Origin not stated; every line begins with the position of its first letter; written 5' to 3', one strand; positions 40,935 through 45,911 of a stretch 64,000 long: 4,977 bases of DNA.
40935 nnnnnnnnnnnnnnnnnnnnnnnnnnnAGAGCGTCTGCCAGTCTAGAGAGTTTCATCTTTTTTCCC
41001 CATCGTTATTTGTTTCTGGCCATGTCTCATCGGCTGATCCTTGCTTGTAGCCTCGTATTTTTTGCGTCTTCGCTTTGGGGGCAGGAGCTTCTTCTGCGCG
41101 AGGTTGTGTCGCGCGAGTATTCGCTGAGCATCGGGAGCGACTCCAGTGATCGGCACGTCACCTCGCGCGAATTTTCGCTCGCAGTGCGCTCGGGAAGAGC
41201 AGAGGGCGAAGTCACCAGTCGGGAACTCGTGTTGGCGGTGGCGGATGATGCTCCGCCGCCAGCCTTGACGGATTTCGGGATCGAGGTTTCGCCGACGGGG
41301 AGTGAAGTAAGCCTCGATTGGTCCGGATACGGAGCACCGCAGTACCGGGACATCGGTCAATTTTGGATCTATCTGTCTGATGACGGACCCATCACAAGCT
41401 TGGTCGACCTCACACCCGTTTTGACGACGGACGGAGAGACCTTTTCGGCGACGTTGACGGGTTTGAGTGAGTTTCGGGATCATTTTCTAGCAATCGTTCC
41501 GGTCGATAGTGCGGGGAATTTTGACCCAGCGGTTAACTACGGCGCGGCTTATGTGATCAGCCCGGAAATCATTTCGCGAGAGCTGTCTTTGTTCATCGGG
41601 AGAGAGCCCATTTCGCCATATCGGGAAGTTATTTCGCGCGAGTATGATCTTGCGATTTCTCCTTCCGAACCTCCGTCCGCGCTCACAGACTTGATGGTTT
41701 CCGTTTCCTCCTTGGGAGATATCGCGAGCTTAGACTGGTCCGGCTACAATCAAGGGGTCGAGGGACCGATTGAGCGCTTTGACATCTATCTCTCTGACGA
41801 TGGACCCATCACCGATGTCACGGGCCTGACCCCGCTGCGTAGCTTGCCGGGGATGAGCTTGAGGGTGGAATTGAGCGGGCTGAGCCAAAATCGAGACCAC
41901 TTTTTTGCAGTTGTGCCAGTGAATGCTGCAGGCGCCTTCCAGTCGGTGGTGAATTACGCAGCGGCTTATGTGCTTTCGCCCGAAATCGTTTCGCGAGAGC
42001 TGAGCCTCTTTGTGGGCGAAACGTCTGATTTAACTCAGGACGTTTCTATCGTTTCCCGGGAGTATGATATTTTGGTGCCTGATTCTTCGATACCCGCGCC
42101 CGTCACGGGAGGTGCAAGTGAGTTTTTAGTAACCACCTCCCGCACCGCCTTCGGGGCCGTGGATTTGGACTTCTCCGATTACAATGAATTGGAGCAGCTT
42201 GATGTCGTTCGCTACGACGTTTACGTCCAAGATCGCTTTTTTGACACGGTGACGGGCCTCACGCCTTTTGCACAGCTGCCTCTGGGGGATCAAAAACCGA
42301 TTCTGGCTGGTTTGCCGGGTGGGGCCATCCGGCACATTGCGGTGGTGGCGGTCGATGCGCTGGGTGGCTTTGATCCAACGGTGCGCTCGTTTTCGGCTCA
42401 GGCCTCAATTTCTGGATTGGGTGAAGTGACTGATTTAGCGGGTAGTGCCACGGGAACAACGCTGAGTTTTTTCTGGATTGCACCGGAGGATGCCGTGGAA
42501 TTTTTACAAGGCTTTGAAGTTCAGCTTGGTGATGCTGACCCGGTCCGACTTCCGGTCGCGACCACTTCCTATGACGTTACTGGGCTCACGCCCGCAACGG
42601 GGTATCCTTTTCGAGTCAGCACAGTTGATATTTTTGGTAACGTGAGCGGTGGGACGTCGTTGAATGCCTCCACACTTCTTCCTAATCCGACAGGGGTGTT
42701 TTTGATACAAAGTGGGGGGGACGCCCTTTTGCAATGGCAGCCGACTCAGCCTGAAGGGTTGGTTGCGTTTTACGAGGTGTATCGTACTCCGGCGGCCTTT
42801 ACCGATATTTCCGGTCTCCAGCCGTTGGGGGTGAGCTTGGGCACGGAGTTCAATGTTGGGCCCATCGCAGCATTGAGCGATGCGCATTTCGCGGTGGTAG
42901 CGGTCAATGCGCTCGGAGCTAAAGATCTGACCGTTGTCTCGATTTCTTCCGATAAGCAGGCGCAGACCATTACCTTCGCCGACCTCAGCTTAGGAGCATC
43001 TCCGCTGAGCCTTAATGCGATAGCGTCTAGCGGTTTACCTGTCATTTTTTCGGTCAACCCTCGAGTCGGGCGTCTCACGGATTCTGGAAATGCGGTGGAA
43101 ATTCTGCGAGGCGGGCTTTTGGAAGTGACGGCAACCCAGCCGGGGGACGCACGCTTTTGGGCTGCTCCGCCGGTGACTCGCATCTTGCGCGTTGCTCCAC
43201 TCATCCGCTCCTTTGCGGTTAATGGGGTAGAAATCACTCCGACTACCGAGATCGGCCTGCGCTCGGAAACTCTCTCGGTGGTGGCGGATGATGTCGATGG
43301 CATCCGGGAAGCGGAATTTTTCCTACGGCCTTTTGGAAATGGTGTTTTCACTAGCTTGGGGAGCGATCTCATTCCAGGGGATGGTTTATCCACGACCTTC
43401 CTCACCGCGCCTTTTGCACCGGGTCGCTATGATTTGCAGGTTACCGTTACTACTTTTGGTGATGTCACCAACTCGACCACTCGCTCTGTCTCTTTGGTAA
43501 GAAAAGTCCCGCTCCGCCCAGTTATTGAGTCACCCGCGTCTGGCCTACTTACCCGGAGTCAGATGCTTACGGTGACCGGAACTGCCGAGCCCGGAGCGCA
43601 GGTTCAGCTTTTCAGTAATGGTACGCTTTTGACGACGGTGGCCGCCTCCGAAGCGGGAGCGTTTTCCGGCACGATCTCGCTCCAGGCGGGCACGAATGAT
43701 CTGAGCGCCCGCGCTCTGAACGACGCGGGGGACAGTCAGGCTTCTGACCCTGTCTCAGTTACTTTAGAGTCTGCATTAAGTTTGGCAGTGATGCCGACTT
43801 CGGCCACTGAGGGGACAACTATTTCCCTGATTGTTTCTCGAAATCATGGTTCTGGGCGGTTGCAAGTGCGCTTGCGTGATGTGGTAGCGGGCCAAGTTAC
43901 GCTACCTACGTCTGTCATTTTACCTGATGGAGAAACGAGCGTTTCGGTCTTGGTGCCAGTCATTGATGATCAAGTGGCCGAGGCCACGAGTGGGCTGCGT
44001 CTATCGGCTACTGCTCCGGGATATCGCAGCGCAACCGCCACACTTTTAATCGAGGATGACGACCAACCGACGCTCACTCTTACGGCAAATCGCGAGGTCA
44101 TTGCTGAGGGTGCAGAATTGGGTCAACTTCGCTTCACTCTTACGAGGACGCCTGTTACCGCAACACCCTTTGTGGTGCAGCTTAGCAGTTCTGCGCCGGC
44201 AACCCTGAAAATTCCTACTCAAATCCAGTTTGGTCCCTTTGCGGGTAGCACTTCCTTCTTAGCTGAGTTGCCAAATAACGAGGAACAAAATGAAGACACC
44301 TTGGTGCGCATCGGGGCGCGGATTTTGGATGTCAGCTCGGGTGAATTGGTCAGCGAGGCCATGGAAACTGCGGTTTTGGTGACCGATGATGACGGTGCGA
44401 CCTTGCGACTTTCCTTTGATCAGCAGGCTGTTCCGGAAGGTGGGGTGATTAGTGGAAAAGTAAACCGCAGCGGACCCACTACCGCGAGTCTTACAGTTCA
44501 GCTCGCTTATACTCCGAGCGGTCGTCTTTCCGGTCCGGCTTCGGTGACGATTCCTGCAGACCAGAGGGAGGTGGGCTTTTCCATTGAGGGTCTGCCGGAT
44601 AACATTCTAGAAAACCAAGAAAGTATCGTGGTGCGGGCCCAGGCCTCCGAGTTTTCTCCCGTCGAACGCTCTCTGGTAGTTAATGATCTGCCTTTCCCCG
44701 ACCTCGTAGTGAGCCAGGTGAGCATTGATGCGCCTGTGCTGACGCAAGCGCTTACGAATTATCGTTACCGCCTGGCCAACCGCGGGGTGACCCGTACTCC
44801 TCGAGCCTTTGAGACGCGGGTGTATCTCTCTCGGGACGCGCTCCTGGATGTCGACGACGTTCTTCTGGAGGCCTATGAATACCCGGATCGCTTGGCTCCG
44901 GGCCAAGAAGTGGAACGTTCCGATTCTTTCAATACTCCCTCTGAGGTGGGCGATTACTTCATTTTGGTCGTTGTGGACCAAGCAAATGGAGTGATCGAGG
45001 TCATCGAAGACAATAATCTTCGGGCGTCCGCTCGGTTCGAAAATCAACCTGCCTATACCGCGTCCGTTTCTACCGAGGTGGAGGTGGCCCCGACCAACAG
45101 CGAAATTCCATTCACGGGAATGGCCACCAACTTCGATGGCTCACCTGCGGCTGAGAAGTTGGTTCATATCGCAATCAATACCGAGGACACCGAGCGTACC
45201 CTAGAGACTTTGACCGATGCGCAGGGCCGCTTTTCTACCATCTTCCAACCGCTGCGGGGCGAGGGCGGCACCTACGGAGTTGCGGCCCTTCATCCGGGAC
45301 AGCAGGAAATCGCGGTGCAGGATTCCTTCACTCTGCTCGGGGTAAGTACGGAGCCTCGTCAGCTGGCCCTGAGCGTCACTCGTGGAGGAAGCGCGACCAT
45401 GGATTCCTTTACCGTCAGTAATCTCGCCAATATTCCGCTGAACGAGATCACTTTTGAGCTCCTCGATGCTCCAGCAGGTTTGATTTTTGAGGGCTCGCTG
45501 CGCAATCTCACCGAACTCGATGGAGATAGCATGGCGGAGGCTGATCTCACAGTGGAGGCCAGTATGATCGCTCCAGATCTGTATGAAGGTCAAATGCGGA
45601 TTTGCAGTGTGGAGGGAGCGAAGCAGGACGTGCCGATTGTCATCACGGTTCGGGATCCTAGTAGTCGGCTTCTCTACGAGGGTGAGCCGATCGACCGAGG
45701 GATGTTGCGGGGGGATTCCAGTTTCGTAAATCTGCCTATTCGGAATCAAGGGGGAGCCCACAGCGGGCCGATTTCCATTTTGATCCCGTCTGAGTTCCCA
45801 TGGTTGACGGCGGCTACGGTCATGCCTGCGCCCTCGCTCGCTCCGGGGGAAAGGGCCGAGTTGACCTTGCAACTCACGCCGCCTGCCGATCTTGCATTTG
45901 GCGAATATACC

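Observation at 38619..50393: GC-rich 11.8-kb block: protease, glycine-rich secreted protein and a 3,123-aa surface protein as a candidate functional unit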

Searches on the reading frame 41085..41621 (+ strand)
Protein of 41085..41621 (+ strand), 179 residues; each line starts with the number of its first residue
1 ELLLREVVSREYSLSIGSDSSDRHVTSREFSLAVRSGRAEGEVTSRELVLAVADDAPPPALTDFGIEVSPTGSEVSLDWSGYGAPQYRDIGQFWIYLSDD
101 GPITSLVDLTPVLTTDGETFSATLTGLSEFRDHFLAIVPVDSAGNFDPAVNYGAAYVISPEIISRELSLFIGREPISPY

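Call 80: search_protein_families(library=pfam, proteins=[window:41085-41621:+], max_evalue=1)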
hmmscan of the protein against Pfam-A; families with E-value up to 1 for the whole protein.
seq(179 aa): 0 families
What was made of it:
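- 41085..42431 (+): Constant N-terminal module (aa 22-470): seven '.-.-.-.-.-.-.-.' strand motifs (aa 30, 48, 66, 185, 205, 324, 345) interleaved with three FN3-like units. This is the hallmark that travels with the Gly-rich gene. No Pfam family matches the unit (call 80).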

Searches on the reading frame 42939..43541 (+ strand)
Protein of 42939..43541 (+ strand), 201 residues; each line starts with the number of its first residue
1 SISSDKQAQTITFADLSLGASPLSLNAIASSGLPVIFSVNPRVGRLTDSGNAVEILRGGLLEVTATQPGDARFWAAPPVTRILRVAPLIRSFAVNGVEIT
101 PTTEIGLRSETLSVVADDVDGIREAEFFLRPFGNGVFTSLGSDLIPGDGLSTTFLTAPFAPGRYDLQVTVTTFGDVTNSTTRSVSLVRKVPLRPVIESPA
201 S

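Call 80: search_protein_families(library=pfam, proteins=[window:42939-43541:+], max_evalue=1)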
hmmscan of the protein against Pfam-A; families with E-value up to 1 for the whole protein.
seq(201 aa): 2 families
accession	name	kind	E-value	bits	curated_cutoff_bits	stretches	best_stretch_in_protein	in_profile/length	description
PF09193.15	CholecysA-Rec_N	-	0.0025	18.2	27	1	90-115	5-30/47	Cholecystokinin A receptor, N-terminal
PF09134.16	Invasin_D3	-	0.018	16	33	1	147-187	59-96/98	Invasin, domain 3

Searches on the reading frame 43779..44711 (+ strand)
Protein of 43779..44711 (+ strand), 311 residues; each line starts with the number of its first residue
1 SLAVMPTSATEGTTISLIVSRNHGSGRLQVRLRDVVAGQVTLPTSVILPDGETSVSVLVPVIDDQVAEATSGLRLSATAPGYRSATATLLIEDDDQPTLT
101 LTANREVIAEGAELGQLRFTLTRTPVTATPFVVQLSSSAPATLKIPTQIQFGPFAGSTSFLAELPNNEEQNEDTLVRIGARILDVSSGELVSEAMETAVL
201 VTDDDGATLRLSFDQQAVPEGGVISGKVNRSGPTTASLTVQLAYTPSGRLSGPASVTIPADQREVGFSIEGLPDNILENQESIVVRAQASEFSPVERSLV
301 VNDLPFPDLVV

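Call 80: search_protein_families(library=pfam, proteins=[window:43779-44711:+], max_evalue=1)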
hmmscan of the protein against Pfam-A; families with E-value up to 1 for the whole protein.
seq(311 aa): 4 families
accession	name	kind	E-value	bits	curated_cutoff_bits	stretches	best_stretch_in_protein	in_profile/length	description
PF16397.10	DUF5006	-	0.00036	20.2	34.1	1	42-113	91-164/263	Domain of unknown function (DUF5006)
PF24123.1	Myosin_VII_N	-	0.0082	16.6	27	0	176-214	18-47/53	Myosin VII N-terminal beta barrel domain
PF03160.20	Calx-beta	-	0.078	13.4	27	0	45-95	62-119/119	Calx-beta domain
PF12019.13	GspH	-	0.31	12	21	0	201-263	36-98/108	Type II transport protein GspH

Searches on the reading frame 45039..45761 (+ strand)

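Call 80: search_protein_families(library=pfam, proteins=[window:45039-45761:+], max_evalue=1)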
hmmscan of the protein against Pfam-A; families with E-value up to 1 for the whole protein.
seq(241 aa): 4 families
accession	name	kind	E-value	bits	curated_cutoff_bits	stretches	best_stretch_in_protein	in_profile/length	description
PF13620.12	CarboxypepD_reg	-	0.0044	17.8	32.3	1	42-94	17-65/82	Carboxypeptidase regulatory-like domain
PF17789.7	MG4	-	0.0089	16.7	24.7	1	23-67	14-58/95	Macroglobulin domain MG4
PF20598.4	DUF6795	-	0.062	14.1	27.4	1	32-66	7-42/103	Domain of unknown function (DUF6795)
PF00903.31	Glyoxalase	-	0.14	12.9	20.6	1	35-70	61-100/121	Glyoxalase/Bleomycin resistance protein/Dioxygenase superfamily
